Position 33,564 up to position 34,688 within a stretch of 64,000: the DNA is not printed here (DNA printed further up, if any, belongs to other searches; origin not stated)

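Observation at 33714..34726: Secreted 274-aa protein ending in a 9-Cys tail (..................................), preceded by an AT-rich 190-nt islet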

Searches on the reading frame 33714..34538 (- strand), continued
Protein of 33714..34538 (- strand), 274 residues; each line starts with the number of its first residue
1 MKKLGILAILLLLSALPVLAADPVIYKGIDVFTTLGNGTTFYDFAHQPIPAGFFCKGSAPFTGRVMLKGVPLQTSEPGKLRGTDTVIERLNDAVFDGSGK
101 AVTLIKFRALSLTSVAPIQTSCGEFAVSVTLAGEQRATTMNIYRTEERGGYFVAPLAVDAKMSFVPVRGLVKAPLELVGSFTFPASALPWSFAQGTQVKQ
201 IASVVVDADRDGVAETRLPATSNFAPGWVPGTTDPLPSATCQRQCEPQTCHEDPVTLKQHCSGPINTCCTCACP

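Call 30: find_related_loci(query=A1, collection=genome_contigs, flank=4000)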
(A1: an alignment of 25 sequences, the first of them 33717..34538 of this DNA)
Query A1 (274 aa) in genome_contigs; peptide patterns used: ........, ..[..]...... (x = any residue, [..] = any of these).
330 stretches matched a pattern; 268 encode a relative of the query (tblastn E <= 1e-3); the best 80 are kept; 79 distinct loci.
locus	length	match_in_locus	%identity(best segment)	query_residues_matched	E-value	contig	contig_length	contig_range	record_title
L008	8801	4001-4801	60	4-274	3e-102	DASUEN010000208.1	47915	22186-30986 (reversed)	MAG TPA_asm: Thermoanaerobaculia bacterium isolate SMAG_U1354 k141_201250, whole genome shotgun sequence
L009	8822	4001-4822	58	4-274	1e-98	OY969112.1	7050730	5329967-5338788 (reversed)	MAG: uncultured Acidobacteriota bacterium isolate MFD04212.bin.1.16 genome assembly, chromosome: 1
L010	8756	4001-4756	62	19-274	8e-98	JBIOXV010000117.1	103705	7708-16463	MAG: Thermoanaerobaculia bacterium isolate MAG047 k127_4226748, whole genome shotgun sequence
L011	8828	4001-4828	59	1-274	1e-97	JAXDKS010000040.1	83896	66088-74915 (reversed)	MAG: Acidobacteriota bacterium isolate BP_60 scaffold_3033880, whole genome shotgun sequence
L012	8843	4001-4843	57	1-274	2e-97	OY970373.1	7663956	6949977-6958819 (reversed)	MAG: uncultured Acidobacteriota bacterium isolate MFD09368.bin.c.1 genome assembly, chromosome: 1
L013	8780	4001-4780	59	17-274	7e-97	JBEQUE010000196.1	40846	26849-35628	MAG: Acidobacteriota bacterium isolate MAG_Dt_02 k247_1638092, whole genome shotgun sequence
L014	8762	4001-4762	59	22-274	1e-95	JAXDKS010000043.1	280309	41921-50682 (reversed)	MAG: Acidobacteriota bacterium isolate BP_60 scaffold_468042, whole genome shotgun sequence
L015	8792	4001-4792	58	4-274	1e-95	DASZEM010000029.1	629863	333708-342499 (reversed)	MAG TPA_asm: Thermoanaerobaculia bacterium isolate SMAG_U6494 k141_624244, whole genome shotgun sequence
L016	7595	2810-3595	57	7-274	3e-94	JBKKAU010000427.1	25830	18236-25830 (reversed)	MAG: Thermoanaerobaculia bacterium isolate swi_bin.312 S1Ck127_20210822_flag_0_multi_10.0000_len_25830, whole genome sho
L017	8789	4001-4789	57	6-274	1e-93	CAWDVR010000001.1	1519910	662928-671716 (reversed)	MAG: uncultured Acidobacteriota bacterium isolate MFD05747.bin.1.28 genome assembly, contig: contig_11563, whole genome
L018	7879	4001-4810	57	6-274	1e-93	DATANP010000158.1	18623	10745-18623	MAG TPA_asm: Thermoanaerobaculia bacterium isolate SMAG_U7022 k141_470574, whole genome shotgun sequence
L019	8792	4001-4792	58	1-262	2e-93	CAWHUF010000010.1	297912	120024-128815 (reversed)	MAG: uncultured Acidobacteriota bacterium isolate MFD03066.bin.1.255 genome assembly, contig: contig_35147, whole genome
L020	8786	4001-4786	58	6-264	2e-93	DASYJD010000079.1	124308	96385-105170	MAG TPA_asm: Thermoanaerobaculia bacterium isolate SMAG_U4286 k141_689524, whole genome shotgun sequence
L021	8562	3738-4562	55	1-274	2e-93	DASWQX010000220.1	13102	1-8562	MAG TPA_asm: Thermoanaerobaculia bacterium isolate SMAG_U3506 k141_2077276, whole genome shotgun sequence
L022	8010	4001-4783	55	19-274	3e-93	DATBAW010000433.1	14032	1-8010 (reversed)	MAG TPA_asm: Thermoanaerobaculia bacterium isolate SMAG_U5742 k141_2260020, whole genome shotgun sequence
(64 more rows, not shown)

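Call 31: fold_search(model_id=the predicted structure, library=pdb)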
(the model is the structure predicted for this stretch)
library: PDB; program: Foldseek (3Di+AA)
matches with E <= 10: 242; with E <= 0.001: 0
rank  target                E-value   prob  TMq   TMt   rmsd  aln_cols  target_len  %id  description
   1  7u3h                  4.0e-01  0.04  0.09  0.14  18.2       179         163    8  GID4 in complex with compound 7 (released 2022-10-05)
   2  7u3e_B                4.9e-01  0.04  0.10  0.15  18.4       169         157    7  GID4 in complex with compound 1 (released 2022-10-05)
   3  9a2m_MODEL_1_A        5.7e-01  0.54  0.33  0.27   9.9       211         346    9  Model of E. coli OmpA by in-cell photo-crosslinking MS and deep learning (released 2023-02-24)
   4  6cdc_A                6.0e-01  0.05  0.10  0.16  17.4       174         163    5  GID4 in complex with a tetrapeptide (released 2018-03-07)
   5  6wzz_A                6.7e-01  0.04  0.09  0.14  17.8       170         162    8  GID4 in complex with VGLWKS peptide (released 2020-06-17)
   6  7u3i_A                8.2e-01  0.02  0.09  0.13  17.9       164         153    6  GID4 in complex with compound 16 (released 2022-10-05)
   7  1qj9                  8.6e-01  0.35  0.25  0.40  10.2       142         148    9  CRYSTAL STRUCTURE OF THE OUTER MEMBRANE PROTEIN OMPX FROM ESCHERICHIA COLI (released 1999-10-06)
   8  8fyh_D                8.6e-01  0.01  0.08  0.07  23.6       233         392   12  G4 RNA-mediated PRC2 dimer (released 2023-10-04)
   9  7u3i_B                9.1e-01  0.03  0.09  0.14  17.9       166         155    6  GID4 in complex with compound 16 (released 2022-10-05)
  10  9a84_A                9.5e-01  0.01  0.06  0.07  26.1       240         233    8  52-mer bacterial gasdermin pore model from Vitiosangium sp. (released 2024-03-22)
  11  8sl0                  1.1e+00  0.01  0.08  0.09  22.9       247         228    8  Structure of a bacterial gasdermin slinky-like oligomer (released 2023-05-17)
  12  2x27                  1.2e+00  0.04  0.15  0.19  23.8       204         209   13  Crystal structure of the outer membrane protein OprG from Pseudomonas aeruginosa (released 2010-12-15)
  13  7wtb_A                1.3e+00  0.02  0.09  0.03  29.4       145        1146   11  Cryo-EM structure of human pyruvate carboxylase with acetyl-CoA (released 2022-11-09)
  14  3kg6_A                1.4e+00  0.02  0.09  0.09  21.1       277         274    7  Dehydratase domain from CurF module of Curacin polyketide synthase (released 2010-01-19)
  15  4x42_D                1.4e+00  0.10  0.13  0.31  14.5       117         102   10  Crystal structure of DEN4 ED3 mutant with epitope two residues substituted from DEN3 ED3 (released 2015-09-09)
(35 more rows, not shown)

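Call 41: search_solved_structures(query=A2, max_evalue=10)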
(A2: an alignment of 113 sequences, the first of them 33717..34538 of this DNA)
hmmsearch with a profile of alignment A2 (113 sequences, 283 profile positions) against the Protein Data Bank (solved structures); distinct sequences matched with E-value up to 10: 0.

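Call 42: search_protein_families(library=pfam, alignment_id=A2, max_evalue=1)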
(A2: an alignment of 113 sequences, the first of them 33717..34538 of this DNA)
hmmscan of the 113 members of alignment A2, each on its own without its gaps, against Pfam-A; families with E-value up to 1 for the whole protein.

A. member 1, window:33717-34538:- (274 aa): 0 families

B. families by the number of members that match (of 113 scanned): 23 families
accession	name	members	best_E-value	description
PF07676.18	PD40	4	0.0049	WD40-like Beta Propeller Repeat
PF13517.12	FG-GAP_3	4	0.061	FG-GAP-like repeat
PF22585.3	Sialidase-like_CBM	2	0.11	Sialidase-like, CBM domain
PF04956.18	TrbC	2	0.13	TrbC/VIRB2 pilin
PF13202.12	EF-hand_5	2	0.16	EF hand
PF08194.17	DIM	1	0.0052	DIM protein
PF21885.1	TMEM181_GOLD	1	0.019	TMEM181, GOLD domain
PF01839.29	FG-GAP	1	0.048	FG-GAP repeat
PF10365.15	DUF2436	1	0.063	Domain of unknown function (DUF2436)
PF18884.5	TSP3_bac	1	0.09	Bacterial TSP3 repeat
PF19690.4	DUF6191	1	0.11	Family of unknown function (DUF6191)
PF21803.3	Nab2-zf4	1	0.11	Nab2-type CCCH zinc finger 4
PF12484.13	PPE-SVP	1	0.12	PPE-SVP subfamily C-terminal region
PF12256.14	TcdB_toxin_midN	1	0.14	Insecticide toxin TcdB middle/N-terminal region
PF08139.17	LPAM_1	1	0.17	Prokaryotic membrane lipoprotein lipid attachment site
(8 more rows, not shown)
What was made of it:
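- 33849..33929 (-): Calcium-type loop and anchor motif, residues 204-230: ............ (D207-x-D209-x-D211-G212...E215, a DxDxDG pattern) followed by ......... Weak FG-GAP, EF-hand and TSP3 Pfam hits fall in this region in some members (call 42).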

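Call 43: predict_structure(alignment_id=A2)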
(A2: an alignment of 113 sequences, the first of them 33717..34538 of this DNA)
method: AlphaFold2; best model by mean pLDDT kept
length: 274 residues; sequences in the alignment: 113
mean_pLDDT: 91.0   pTM: 0.86
mean pLDDT of the five models: 91.0, 90.7, 90.0, 89.3, 89.0
residues with pLDDT >= 90: 194; 70-90: 60; 50-70: 20; < 50: 0
segments of 3 or more residues with pLDDT < 50: none
pLDDT, mean of each block of 10 residues (from residue 1): 82 76 92 94 96 98 98 95 96 97 98 98 98 98 96 97 96 96 93 74 96 97 92 64 81 87 82 68
secondary structure, 60 per line:
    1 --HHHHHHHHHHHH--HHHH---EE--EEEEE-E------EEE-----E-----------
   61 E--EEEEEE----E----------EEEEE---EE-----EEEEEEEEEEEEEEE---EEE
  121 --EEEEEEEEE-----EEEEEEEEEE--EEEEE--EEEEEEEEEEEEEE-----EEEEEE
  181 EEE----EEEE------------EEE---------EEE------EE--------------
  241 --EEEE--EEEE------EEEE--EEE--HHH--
elements in order: H3-14 H17-20 E28-32 E41-43 E64-69 E85-89 E100-114 E118-120 E123-131 E137-146 E149-153 E156-169 E175-183 E188-191 E204-206 E216-218 E243-246 E249-252 E259-262 E265-267
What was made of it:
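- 33966..34472 (-): Core domain, residues about 23-191. It is a soluble eight-stranded up-and-down beta-barrel with an N-terminal closing segment. It holds the motifs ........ and DTVIERL and the invariant residues G69, D84, T85, R89, G150 and F164. C55 and C122 probably form a disulfide. The AF2 model has pLDDT 91 and pTM 0.86 (call 43).
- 33819..33848 (-): Variable linker, residues 231-240. It has the lowest pLDDT (64) in the second model (call 43).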

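Call 52: find_encoding_contigs(protein=P0125, flank=6000, max_places=3)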
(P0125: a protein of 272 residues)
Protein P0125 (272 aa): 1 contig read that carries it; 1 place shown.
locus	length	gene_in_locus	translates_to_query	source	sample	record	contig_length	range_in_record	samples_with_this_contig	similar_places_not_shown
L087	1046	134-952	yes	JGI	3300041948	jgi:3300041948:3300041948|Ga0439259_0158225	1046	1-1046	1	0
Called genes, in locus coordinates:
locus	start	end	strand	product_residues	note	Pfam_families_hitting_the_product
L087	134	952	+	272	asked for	-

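Call 53: find_encoding_contigs(protein=P0209, flank=6000, max_places=3)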
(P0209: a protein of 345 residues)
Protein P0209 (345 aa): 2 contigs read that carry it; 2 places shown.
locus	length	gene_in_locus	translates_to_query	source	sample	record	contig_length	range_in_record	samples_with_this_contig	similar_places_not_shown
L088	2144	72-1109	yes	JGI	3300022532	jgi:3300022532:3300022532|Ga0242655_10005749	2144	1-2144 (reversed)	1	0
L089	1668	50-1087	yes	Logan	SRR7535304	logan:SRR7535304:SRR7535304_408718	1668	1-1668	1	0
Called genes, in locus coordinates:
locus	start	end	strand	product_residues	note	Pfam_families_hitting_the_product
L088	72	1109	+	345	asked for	-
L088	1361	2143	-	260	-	?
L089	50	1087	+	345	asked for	-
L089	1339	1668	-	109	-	?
